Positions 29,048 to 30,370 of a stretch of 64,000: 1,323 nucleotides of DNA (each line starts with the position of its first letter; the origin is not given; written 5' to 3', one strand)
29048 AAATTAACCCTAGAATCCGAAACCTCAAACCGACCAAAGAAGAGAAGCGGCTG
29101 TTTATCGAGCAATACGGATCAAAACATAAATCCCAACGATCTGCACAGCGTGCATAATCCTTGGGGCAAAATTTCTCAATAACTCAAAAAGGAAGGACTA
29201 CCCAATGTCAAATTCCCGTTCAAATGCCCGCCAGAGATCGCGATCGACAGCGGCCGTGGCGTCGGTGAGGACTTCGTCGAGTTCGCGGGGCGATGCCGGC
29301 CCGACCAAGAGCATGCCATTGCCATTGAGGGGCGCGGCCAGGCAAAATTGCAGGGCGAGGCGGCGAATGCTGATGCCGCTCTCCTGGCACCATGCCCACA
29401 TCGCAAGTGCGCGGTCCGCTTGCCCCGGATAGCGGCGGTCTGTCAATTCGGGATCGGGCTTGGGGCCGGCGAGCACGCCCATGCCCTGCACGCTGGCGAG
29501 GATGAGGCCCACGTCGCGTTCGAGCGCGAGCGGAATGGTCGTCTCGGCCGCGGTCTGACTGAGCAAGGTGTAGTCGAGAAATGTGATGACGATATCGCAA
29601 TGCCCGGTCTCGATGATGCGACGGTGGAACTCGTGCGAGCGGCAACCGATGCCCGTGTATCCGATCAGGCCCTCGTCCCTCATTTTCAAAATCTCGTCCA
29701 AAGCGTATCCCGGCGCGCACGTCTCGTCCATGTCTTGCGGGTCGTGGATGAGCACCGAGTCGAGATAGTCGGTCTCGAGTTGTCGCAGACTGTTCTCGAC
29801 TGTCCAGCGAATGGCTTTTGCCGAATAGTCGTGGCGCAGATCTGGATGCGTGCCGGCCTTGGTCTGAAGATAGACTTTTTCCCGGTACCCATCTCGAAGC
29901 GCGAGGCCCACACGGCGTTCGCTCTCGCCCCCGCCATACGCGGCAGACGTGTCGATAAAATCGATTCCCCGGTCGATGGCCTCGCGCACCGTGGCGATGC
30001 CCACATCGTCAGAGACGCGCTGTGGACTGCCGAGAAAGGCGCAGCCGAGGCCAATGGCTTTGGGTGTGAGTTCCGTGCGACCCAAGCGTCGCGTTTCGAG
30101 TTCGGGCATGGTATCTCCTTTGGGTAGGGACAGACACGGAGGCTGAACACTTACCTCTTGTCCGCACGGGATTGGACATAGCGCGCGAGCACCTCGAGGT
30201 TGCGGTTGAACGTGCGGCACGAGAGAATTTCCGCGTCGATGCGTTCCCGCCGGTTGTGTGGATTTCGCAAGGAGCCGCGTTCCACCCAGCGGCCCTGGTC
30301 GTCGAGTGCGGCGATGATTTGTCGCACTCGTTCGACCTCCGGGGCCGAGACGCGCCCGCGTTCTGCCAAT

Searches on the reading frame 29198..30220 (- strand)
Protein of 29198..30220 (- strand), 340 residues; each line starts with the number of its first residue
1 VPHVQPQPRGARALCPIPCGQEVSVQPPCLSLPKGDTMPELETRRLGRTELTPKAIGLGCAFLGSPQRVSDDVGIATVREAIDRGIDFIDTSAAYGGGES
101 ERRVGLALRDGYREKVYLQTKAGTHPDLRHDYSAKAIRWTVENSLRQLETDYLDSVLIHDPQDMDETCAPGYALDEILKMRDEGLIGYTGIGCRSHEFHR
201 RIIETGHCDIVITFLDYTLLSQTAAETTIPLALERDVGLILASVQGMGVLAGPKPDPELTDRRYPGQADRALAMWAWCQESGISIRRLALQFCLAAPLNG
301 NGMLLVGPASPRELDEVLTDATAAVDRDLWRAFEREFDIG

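Call 83: search_protein_families(library=pfam, proteins=[window:29198-30220:-], max_evalue=0.001)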
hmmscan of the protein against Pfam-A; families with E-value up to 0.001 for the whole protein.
window:29198-30220:- (340 aa): 1 family
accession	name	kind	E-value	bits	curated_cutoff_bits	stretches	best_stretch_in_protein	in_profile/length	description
PF00248.27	Aldo_ket_red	-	3e-38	132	24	1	56-319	2-272/291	Aldo/keto reductase family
